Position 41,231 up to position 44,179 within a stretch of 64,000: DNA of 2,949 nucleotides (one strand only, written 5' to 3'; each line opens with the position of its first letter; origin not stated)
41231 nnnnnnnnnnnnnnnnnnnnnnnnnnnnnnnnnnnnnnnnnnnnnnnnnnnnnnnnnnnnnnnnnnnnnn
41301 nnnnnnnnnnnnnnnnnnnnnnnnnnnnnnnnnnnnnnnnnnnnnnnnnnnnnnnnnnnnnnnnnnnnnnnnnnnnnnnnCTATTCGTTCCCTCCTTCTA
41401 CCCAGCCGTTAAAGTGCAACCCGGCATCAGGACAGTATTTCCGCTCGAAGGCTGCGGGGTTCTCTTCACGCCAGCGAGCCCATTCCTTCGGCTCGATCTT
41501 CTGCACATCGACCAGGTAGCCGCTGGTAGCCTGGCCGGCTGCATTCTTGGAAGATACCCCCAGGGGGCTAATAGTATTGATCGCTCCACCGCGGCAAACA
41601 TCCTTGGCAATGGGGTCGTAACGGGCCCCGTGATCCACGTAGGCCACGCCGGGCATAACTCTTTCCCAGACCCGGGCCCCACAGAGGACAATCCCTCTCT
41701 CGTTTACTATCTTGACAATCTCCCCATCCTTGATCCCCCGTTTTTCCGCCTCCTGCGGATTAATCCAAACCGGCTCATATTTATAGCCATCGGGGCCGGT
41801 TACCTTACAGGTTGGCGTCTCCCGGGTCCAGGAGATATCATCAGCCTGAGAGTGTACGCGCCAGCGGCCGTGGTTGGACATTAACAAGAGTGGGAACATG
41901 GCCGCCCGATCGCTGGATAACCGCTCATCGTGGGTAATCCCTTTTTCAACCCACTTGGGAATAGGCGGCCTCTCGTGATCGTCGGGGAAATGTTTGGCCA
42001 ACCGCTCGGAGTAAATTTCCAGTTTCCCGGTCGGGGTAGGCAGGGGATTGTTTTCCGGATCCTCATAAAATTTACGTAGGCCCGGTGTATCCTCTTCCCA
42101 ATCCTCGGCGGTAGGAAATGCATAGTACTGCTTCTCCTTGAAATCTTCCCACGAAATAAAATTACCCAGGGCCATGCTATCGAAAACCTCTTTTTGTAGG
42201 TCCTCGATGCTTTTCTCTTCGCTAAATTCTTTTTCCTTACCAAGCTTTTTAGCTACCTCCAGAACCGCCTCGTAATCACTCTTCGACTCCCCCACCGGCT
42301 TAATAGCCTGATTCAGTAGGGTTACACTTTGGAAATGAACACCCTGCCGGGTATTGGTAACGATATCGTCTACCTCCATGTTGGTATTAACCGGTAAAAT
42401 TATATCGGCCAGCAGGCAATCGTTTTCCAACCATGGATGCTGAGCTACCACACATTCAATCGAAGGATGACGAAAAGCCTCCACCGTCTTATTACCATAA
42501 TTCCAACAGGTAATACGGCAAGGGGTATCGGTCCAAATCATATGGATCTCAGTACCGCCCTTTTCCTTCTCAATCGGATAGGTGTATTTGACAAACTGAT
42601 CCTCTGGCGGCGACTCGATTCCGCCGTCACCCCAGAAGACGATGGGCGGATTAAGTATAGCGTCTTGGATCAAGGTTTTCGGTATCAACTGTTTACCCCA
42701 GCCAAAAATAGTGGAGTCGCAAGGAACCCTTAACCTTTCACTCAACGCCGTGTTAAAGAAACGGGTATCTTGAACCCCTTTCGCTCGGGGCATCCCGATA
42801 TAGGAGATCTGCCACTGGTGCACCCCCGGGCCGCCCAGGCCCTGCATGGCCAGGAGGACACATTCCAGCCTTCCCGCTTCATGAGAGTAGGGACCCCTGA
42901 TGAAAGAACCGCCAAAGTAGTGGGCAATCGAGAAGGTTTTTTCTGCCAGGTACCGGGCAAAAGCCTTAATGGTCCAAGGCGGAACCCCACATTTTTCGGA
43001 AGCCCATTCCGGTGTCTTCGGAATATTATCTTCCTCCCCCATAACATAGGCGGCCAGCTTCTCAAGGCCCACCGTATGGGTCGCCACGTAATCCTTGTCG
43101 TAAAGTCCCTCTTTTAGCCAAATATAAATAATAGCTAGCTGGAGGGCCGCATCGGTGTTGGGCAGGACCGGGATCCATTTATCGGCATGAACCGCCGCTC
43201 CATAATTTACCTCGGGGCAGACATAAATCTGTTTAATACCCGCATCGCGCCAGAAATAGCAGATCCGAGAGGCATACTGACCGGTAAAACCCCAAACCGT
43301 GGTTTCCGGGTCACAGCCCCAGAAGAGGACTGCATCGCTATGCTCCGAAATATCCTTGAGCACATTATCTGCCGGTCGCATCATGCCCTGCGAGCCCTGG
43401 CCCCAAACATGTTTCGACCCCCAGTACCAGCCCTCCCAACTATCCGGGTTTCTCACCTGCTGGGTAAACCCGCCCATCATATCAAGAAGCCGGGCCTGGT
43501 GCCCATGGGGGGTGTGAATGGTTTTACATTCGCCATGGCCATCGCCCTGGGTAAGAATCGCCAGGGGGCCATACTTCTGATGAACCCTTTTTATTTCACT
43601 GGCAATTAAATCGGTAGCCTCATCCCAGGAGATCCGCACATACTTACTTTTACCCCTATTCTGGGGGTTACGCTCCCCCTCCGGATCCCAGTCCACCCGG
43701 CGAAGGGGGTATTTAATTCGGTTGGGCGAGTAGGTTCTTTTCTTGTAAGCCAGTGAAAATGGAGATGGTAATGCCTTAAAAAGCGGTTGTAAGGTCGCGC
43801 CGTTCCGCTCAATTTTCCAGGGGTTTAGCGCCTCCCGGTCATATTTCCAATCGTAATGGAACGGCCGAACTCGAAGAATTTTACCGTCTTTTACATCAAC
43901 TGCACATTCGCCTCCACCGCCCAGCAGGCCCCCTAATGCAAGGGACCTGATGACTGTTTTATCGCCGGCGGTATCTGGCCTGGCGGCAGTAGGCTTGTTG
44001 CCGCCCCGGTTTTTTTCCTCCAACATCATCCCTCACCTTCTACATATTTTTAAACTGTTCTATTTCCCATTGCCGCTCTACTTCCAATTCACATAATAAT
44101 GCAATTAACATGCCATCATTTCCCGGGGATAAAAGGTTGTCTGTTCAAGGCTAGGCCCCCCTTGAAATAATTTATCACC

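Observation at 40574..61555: About 21 kb sigma54-controlled island for putative anaerobic trihydroxybenzene (pyrogallol/hydroxyhydroquinone to phloroglucinol) catabolism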

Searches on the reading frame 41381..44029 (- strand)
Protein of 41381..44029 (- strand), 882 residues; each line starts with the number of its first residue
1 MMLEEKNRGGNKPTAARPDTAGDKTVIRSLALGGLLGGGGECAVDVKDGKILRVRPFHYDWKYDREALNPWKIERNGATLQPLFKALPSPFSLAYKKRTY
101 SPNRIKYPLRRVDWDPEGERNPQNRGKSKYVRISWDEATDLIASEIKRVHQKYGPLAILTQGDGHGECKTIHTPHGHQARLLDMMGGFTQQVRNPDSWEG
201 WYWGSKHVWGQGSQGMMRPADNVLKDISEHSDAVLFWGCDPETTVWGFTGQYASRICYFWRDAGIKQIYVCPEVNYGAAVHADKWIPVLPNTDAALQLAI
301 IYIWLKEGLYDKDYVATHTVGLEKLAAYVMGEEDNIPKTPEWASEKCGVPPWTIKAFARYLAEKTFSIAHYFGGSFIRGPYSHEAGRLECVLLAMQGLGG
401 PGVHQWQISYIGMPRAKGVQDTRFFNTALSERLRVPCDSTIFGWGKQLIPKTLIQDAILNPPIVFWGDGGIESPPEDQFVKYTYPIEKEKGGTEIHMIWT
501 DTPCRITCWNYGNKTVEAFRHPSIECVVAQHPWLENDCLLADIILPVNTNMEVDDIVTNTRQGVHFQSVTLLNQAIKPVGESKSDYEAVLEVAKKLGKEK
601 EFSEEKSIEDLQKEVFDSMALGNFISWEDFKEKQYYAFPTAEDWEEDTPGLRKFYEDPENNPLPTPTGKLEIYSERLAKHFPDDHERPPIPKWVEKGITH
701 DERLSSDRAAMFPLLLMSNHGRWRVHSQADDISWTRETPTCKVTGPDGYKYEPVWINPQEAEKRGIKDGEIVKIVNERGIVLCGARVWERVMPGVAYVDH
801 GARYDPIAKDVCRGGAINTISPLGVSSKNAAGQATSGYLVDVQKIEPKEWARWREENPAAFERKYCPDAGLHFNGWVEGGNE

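Call 4: search_protein_families(library=pfam, proteins=[window:41381-44029:-])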
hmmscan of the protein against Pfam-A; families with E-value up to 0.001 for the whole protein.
window:41381-44029:- (882 aa): 3 families
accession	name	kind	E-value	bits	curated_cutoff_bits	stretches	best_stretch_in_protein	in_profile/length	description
PF00384.28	Molybdopterin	-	2.5e-27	96.3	24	1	104-594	1-352/353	Molybdopterin oxidoreductase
PF01568.27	Molydop_binding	-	6.3e-17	62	26.8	1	714-821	1-93/110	Molydopterin dinucleotide binding domain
PF21423.2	AhtL-like_1st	-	1.1e-07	31.8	27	1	44-96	5-53/55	Pyrogallol hydroxytransferase large subunit-like, domain 1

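Call 5: search_protein_families(library=ncbifam, proteins=[window:41381-44029:-])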
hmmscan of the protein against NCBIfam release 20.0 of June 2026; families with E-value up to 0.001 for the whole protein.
window:41381-44029:- (882 aa): 21 families
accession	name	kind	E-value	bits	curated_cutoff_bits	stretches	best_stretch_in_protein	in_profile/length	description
TIGR00509.1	bisC_fam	subfamily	1.6e-108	364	1017.55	1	86-846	26-755/772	molybdopterin guanine dinucleotide-containing S/N-oxide reductase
TIGR02166.1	dmsA_ynfE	subfamily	8.2e-102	341.6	777.7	2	488-845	448-794/794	DMSO/selenate family reductase complex A subunit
NF011682.0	PRK15102.1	equivalog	5.2e-95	319.2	909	1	94-846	83-811/829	trimethylamine-N-oxide reductase TorA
TIGR02164.1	torA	equivalog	1.7e-92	311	1465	1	96-845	81-806/824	trimethylamine-N-oxide reductase TorA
NF011566.1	PRK14990.1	exception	3.8e-68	230.3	1600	2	466-845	448-814/814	dimethylsulfoxide reductase subunit A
NF041885.1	selenate_YnfE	exception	2.2e-57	194.4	1675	2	488-845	455-805/805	selenate/tellurate reductase subunit YnfE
NF041884.1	selenate_YnfF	exception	4.4e-54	183.6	1650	2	524-845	486-798/798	selenate/tellurate reductase subunit YnfF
TIGR03479.1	DMSO_red_II_alp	subfamily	2.4e-46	158.3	984.75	3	94-319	110-307/913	molybdopterin-dependent oxidoreductase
TIGR01591.1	Fdh-alpha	equivalog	5.2e-35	120.7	666.25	4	523-649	410-529/672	formate dehydrogenase subunit alpha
NF012032.0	PRK15488.1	equivalog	3.9e-32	111.1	694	3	279-366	241-322/759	thiosulfate reductase PhsA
NF041783.2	mnquin_red_QrcB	equivalog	9.9e-20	70.3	440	1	89-362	92-324/695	menaquinone reductase molybdopterin-binding-like subunit QrcB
NF042978.1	EthbenzDh_ebdA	equivalog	1.6e-18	65.9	2000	1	94-319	132-329/977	ethylbenzene dehydrogenase subunit alpha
NF041714.1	arsenate_red_ArrA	equivalog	2.1e-18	65.8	1600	2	708-796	706-792/848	arsenate respiratory reductase molybdopterin-containing subunit ArrA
NF047855.1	AssmNtatRedNasC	equivalog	2e-17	62.8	1100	2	524-656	437-564/708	assimilatory nitrate reductase catalytic subunit NasC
TIGR01580.1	narG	equivalog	3.3e-14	51.5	1084.15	2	123-313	150-322/1235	nitrate reductase subunit alpha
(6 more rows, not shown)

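Call 7: search_solved_structures(query=window:41381-44029:-, max_evalue=1e-10)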
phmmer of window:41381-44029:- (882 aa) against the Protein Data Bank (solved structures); distinct sequences matched with E-value up to 1e-10: 20.
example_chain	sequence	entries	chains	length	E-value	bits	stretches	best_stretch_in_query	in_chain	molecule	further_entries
4v4c_A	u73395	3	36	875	2.3e-123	416.8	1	39-846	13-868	Pyrogallol hydroxytransferase large subunit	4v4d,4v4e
7l5i_A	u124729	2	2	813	8.7e-73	249.4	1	70-845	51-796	Trimethylamine-N-oxide reductase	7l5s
1dms_A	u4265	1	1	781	1e-70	242.5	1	88-844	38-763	DMSO REDUCTASE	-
1eu1_A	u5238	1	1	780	2.2e-70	241.4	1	97-845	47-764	DIMETHYL SULFOXIDE REDUCTASE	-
1e18_A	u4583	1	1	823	8.2e-69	236.2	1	87-844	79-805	DMSO REDUCTASE.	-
1tmo_A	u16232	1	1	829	1e-68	235.9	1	88-816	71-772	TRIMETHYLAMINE N-OXIDE REDUCTASE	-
4dmr_A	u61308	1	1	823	5.1e-68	233.6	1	87-844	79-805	DMSO REDUCTASE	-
1e60_A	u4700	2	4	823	7.1e-68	233.1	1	87-844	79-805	Dimethyl sulfoxide/trimethylamine N-oxide reductase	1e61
1dmr_A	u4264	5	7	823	7.2e-68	233.1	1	87-844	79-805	DMSO REDUCTASE | Dimethyl sulfoxide/trimethylamine N-oxide reductase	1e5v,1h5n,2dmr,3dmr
9h4t_A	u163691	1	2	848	7.9e-66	226.3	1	91-844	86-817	Trimethylamine-N-oxide reductase 1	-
2vpw_A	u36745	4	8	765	2.3e-28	102.3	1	264-363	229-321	THIOSULFATE REDUCTASE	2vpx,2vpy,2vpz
7qv7_S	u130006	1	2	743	9.3e-21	77.2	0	115-403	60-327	Hydrogen dependent carbon dioxide reductase subunit FdhF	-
2e7z_A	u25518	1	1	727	5e-18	68.1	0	123-341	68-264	Acetylene hydratase Ahy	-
7bkb_D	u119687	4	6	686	1.1e-17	66.9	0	121-329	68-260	Formate dehydrogenase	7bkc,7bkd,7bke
2ivf_A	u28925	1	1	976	4.3e-16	61.7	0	93-319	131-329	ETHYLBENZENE DEHYDROGENASE ALPHA-SUBUNIT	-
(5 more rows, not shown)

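Call 24: find_homologous_proteins(query=window:41381-44029:-, max_evalue=1e-50)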
Query window:41381-44029:- (882 aa): 4596 proteins with E <= 1e-50 among 8000 candidates; the best 120 are listed.
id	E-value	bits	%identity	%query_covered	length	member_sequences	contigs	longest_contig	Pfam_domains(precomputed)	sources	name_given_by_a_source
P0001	0.0e+0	2124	100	100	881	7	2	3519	PF21423.3,PF00384.28,PF01568.28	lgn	-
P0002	0.0e+0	1659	78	97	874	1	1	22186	PF21423.3,PF00384.28,PF01568.28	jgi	jgi:trimethylamine-N-oxide reductase (cytochrome c)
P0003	0.0e+0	1658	77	97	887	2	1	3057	PF21423.3,PF00384.28,PF01568.28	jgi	jgi:molybdopterin guanine dinucleotide-containing S/N-oxide reductase-like protein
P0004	0.0e+0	1635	76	100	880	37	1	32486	PF21423.3,PF00384.28,PF01568.28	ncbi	-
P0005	0.0e+0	1634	75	97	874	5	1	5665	PF21423.3,PF00384.28,PF01568.28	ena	-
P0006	0.0e+0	1634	76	98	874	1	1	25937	PF21423.3,PF00384.28,PF01568.28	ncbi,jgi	-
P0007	0.0e+0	1633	76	98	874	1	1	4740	PF21423.3,PF00384.28,PF01568.28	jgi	jgi:trimethylamine-N-oxide reductase (cytochrome c)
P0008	0.0e+0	1632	75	97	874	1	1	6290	PF21423.3,PF00384.28,PF01568.28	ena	-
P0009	0.0e+0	1631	76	98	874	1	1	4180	PF21423.3,PF00384.28,PF01568.28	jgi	jgi:molybdopterin guanine dinucleotide-containing S/N-oxide reductase-like protein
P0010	0.0e+0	1629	75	98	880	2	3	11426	PF21423.3,PF00384.28,PF01568.28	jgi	jgi:molybdopterin guanine dinucleotide-containing S/N-oxide reductase-like protein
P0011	0.0e+0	1626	76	98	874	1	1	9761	PF21423.3,PF00384.28,PF01568.28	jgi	jgi:molybdopterin guanine dinucleotide-containing S/N-oxide reductase-like protein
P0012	0.0e+0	1621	76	98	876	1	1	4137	PF21423.3,PF00384.28,PF01568.28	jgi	jgi:molybdopterin guanine dinucleotide-containing S/N-oxide reductase-like protein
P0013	0.0e+0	1620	75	98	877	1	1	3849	PF00384.28,PF01568.28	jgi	-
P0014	0.0e+0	1620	75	98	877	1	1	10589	PF00384.28,PF01568.28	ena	-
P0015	0.0e+0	1620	75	98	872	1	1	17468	PF21423.3,PF00384.28,PF01568.28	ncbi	-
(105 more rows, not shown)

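Call 25: find_related_loci(query=window:41381-44029:-, collection=genome_contigs, flank=10000)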
Query window:41381-44029:- (882 aa) in genome_contigs; peptide patterns used: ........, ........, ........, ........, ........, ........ (x = any residue, [..] = any of these).
600 stretches matched a pattern (row limit reached: there are more); 562 encode a relative of the query (tblastn E <= 1e-3); the best 80 are kept; 80 distinct loci.
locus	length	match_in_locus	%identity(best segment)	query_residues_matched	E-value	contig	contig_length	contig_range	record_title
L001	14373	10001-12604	75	19-882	0e+0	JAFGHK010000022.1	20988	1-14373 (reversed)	MAG: Dehalococcoidales bacterium isolate Zod_Metabat.1454 k87_2338648, whole genome shotgun sequence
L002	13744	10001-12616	74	15-882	0e+0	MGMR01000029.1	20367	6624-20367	MAG: Chloroflexi bacterium RBG_13_51_18 RBG_13_scaffold_1726, whole genome shotgun sequence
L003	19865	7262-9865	75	19-882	0e+0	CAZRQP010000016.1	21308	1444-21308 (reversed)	MAG TPA_asm: uncultured Dehalococcoidaceae bacterium isolate binchicken_co116_378 genome assembly, contig: NODE_2349_len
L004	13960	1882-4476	75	19-882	0e+0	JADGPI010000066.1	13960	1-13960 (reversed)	MAG: Thermoleophilia bacterium isolate Chersky_299 k127_3079676, whole genome shotgun sequence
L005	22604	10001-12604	74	19-882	0e+0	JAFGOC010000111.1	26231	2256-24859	MAG: Dehalococcoidales bacterium isolate Zod_Metabat.597 k87_8323993, whole genome shotgun sequence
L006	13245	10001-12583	74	23-880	0e+0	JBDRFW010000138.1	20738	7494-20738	MAG: Chloroflexota bacterium isolate MEGAHIT-group-1.392 k141_4839293, whole genome shotgun sequence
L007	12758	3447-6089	73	5-882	0e+0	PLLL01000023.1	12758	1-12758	MAG: Dehalococcoidia bacterium isolate fen_1078 73.20120800_E3X.37_contig_28905, whole genome shotgun sequence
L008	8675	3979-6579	73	19-880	0e+0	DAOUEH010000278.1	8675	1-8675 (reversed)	MAG TPA_asm: Dehalococcoidales bacterium isolate N5_259 k139_910536, whole genome shotgun sequence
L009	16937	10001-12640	73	9-880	0e+0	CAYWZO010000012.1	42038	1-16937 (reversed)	MAG TPA_asm: uncultured Dehalococcoidaceae bacterium isolate binchicken_co34_471 genome assembly, contig: NODE_1220_leng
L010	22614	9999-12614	72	15-882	0e+0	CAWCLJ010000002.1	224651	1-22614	MAG: uncultured Chloroflexia bacterium isolate MFD03726.bin.1.62 genome assembly, contig: contig_34116, whole genome sho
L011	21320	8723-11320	73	19-882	0e+0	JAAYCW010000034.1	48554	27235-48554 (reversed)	MAG: Actinomycetota bacterium isolate AS06rmzACSIP_50 36304_AS06, whole genome shotgun sequence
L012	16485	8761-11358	72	19-882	0e+0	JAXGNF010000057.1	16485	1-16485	MAG: Thermoleophilia bacterium isolate AnMBR.bin25 bin25_57, whole genome shotgun sequence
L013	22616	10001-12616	70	19-880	0e+0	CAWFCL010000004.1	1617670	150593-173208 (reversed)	MAG: uncultured Actinomycetes bacterium isolate MFD04716.bin.2.190 genome assembly, contig: contig_15962, whole genome s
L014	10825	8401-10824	74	7-814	0e+0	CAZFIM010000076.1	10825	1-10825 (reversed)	MAG TPA_asm: uncultured Dehalococcoidales bacterium isolate binchicken_co27_241 genome assembly, contig: NODE_10783_leng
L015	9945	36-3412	70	23-878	0e+0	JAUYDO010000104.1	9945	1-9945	MAG: Dehalococcoidia bacterium isolate C20_metabat.bin.41 C20_k141_337016, whole genome shotgun sequence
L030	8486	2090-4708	66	14-882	0e+0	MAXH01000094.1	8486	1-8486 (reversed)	MAG: Desulfobulbaceae bacterium S3730MH12 k99_1959216, whole genome shotgun sequence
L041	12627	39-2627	66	23-882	0e+0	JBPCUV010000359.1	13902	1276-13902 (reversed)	MAG: Desulfocapsaceae bacterium isolate MAG_seacave_93 S1Ck127_3805766, whole genome shotgun sequence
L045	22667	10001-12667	63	1-882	0e+0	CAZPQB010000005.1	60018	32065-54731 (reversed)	MAG TPA_asm: uncultured Dehalococcoidaceae bacterium isolate SRP214966_co4_72 genome assembly, contig: NODE_242_length_6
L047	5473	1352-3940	66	23-882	0e+0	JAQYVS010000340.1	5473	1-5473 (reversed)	MAG: Desulfofustis sp. isolate SG_15_bin11 SG_15_bin.11.orig_15_k141_6599691, whole genome shotgun sequence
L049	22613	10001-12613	65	15-882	0e+0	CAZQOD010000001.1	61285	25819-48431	MAG TPA_asm: uncultured Desulfopila sp. isolate binchicken_co67_251 genome assembly, contig: NODE_381_length_61285_cov_5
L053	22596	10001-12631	64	2-877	0e+0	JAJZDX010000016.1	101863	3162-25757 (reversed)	MAG: Proteobacteria bacterium isolate JA6.bin23 NODE_156_length_101863_cov_27.278309, whole genome shotgun sequence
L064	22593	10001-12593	71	19-880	0e+0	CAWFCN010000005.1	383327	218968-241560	MAG: uncultured Actinomycetes bacterium isolate MFD04716.bin.1.353 genome assembly, contig: contig_26317, whole genome s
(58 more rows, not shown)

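Call 42: search_protein_families(library=pfam, proteins=[L053:853-2463:+, L053:2947-3786:+, L053:3790-4980:+, L053:4977-6167:+, L053:5941-7011:+, L053:13527-14306:+, L053:17198-18133:+, L053:18130-18726:+, L053:19715-20770:-, L053:21554-22342:-], max_evalue=0.00001)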
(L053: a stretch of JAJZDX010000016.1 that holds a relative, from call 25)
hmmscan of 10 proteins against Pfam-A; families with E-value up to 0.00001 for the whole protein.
L053:853-2463:+ (536 aa): 3 families
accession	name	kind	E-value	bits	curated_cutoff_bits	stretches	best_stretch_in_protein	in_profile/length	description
PF13183.11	Fer4_8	-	5.6e-12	46.5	27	1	89-175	2-68/68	4Fe-4S dicluster domain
PF13534.11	Fer4_17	-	1.2e-08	35.8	22.2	1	92-176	2-61/61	4Fe-4S dicluster domain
PF12838.12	Fer4_7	-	1.7e-06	28.8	27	0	92-175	2-52/52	4Fe-4S dicluster domain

L053:2947-3786:+ (279 aa): 7 families
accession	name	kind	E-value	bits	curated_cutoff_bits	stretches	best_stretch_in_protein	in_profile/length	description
PF13247.11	Fer4_11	-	1e-18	67.8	26.2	1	138-244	6-99/100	4Fe-4S dicluster domain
PF12838.12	Fer4_7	-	7.4e-11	42.8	27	0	93-158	2-52/52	4Fe-4S dicluster domain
PF13237.11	Fer4_10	-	3e-09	37.1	25.5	0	167-232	2-52/53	4Fe-4S dicluster domain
PF12837.12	Fer4_6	-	7.9e-09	35.5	25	1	166-188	1-23/24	4Fe-4S binding domain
PF13187.11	Fer4_9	-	8.2e-07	29.4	27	0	96-158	4-51/52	4Fe-4S dicluster domain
PF14697.11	Fer4_21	-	3.6e-06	27.5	35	0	169-217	3-48/59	4Fe-4S dicluster domain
PF12797.12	Fer4_2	-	6.6e-06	26.2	24.5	0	166-186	2-22/22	4Fe-4S binding domain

L053:3790-4980:+ (396 aa): 1 family
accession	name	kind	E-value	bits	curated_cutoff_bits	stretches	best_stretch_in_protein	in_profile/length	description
PF03916.19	NrfD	-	1.7e-51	176.2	25.8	1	45-333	3-310/313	Polysulphide reductase, NrfD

L053:4977-6167:+ (396 aa): 4 families
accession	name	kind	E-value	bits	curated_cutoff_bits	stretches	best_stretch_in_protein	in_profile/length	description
PF00266.25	Aminotran_5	-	6.9e-82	275.8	21.5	1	11-380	1-369/371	Aminotransferase class-V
PF01041.23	DegT_DnrJ_EryC1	-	2.4e-10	40.6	19.8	1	82-227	47-188/360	DegT/DnrJ/EryC1/StrS aminotransferase family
PF01053.26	Cys_Met_Meta_PP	-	5.1e-10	38.9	27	1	86-230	79-218/381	Cys/Met metabolism PLP-dependent enzyme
PF01212.27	Beta_elim_lyase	-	6.7e-06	26.1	27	1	88-234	61-224/288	Beta-eliminating lyase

L053:5941-7011:+ (356 aa): 2 families
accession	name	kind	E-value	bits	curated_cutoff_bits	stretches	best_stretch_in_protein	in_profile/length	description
PF01614.24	IclR_C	-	2e-32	112.6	24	1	178-349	3-174/174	Bacterial transcriptional regulator IclR C-terminal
PF09339.16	HTH_IclR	-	3.4e-15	56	22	1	109-160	1-52/52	IclR helix-turn-helix domain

L053:13527-14306:+ (259 aa): 1 family
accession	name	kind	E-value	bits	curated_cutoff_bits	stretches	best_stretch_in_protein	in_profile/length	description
PF00196.25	GerE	-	1.4e-07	31.5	23.5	1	205-256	5-56/57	Bacterial regulatory proteins, luxR family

L053:17198-18133:+ (311 aa): 2 families
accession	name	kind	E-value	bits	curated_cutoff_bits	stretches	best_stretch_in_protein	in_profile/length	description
PF02737.24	3HCDH_N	-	1.1e-48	166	22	1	17-186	4-179/180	3-hydroxyacyl-CoA dehydrogenase, NAD binding domain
PF00725.27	3HCDH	-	9.1e-20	71.4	22.1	1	189-286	1-96/97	3-hydroxyacyl-CoA dehydrogenase, C-terminal domain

L053:18130-18726:+ (198 aa): 1 family
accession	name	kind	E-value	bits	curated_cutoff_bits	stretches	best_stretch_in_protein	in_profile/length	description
PF10649.15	DUF2478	-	4.5e-48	163.2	22.3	1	26-184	1-159/159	Protein of unknown function (DUF2478)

L053:19715-20770:- (351 aa): 2 families
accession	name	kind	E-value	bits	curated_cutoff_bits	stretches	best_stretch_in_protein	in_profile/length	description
PF03466.25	LysR_substrate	-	1e-28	100.6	28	1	113-318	2-207/209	LysR substrate binding domain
PF00126.33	HTH_1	-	4.5e-16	59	26.6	1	30-87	2-59/60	Bacterial regulatory helix-turn-helix protein, lysR family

L053:21554-22342:- (262 aa): 0 families
